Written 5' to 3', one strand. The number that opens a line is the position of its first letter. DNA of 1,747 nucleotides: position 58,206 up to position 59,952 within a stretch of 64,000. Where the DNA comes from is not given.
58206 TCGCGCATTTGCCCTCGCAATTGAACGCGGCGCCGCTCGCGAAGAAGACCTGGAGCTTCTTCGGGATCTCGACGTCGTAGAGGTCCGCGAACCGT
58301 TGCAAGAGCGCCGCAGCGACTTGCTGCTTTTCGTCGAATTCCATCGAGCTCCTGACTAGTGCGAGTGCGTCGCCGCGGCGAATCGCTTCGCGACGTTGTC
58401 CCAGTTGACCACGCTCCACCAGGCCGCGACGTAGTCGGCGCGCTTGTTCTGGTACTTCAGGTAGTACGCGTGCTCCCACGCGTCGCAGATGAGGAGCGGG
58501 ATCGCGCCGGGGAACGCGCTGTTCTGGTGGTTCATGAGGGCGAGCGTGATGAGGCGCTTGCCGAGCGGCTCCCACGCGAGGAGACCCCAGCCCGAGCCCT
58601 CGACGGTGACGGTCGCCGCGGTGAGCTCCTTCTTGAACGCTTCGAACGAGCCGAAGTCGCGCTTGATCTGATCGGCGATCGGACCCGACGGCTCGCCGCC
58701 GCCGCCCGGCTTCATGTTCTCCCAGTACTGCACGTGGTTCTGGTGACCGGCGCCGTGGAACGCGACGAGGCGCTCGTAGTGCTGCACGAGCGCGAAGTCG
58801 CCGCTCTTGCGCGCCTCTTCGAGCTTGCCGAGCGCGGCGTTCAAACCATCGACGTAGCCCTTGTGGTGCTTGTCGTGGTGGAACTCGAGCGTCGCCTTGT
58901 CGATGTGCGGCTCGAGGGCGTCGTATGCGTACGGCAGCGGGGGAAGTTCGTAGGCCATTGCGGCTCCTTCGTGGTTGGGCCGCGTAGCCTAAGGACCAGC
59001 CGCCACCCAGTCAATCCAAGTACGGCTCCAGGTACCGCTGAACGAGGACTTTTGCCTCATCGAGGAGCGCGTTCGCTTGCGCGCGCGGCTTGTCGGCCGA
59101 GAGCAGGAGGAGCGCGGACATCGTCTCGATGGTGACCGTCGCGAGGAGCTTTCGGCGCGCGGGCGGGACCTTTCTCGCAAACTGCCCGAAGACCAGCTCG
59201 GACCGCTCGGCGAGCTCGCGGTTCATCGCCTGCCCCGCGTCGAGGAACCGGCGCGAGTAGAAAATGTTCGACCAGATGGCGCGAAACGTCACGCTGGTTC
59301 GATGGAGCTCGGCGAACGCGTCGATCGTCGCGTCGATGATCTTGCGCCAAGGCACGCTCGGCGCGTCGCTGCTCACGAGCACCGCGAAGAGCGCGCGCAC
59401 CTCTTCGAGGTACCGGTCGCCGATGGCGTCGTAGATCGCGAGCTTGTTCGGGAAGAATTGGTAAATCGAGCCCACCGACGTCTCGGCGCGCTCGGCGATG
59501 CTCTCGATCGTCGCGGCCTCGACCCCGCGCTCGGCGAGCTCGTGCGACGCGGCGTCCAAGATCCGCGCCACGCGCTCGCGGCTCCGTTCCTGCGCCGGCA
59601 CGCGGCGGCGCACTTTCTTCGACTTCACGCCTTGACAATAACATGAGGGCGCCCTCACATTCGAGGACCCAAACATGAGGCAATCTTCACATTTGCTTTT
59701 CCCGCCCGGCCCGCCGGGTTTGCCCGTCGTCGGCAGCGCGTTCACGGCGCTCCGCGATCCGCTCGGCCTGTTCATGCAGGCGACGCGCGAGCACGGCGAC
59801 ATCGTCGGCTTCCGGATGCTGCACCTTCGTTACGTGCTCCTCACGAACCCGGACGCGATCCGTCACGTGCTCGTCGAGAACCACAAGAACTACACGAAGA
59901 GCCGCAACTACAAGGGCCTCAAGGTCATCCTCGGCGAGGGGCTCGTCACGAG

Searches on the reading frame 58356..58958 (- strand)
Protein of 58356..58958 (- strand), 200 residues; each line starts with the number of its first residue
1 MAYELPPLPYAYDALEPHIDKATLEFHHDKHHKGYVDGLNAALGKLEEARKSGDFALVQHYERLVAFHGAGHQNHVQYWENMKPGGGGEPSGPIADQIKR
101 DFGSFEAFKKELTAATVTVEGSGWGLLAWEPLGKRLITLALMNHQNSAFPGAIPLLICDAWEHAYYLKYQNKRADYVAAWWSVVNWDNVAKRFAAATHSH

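Call 9: search_protein_families(library=pfam, proteins=[window:58356-58958:-], max_evalue=0.001)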
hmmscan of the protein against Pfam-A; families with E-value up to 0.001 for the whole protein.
window:58356-58958:- (200 aa): 2 families
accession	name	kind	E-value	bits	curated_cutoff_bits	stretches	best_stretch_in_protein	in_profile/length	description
PF02777.23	Sod_Fe_C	-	2.7e-37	127.4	20.9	1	90-192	1-102/102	Iron/manganese superoxide dismutases, C-terminal domain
PF00081.27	Sod_Fe_N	-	5.8e-32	110.4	27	1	2-83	1-82/82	Iron/manganese superoxide dismutases, alpha-hairpin domain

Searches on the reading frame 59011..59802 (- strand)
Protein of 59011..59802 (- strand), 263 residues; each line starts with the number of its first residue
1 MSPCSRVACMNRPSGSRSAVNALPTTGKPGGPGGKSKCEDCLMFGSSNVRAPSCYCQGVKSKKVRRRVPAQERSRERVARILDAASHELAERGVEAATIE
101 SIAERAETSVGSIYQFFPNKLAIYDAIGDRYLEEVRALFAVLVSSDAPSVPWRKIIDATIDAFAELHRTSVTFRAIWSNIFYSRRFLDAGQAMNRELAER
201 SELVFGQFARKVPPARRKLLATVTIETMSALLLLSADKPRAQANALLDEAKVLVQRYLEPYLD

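Call 9: search_protein_families(library=pfam, proteins=[window:59011-59802:-], max_evalue=0.001)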
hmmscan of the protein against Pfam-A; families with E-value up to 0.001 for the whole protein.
window:59011-59802:- (263 aa): 3 families
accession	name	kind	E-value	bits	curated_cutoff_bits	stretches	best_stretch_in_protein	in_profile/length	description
PF17918.6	TetR_C_15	-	5.1e-18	66.1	26.8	1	151-258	1-108/108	Tetracyclin repressor-like, C-terminal domain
PF17928.6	TetR_C_22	-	5.1e-16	59.4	26.4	1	151-260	2-111/113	Tetracyclin repressor-like, C-terminal domain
PF00440.29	TetR_N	-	2e-13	50.3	24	1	81-127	1-47/47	Bacterial regulatory proteins, tetR family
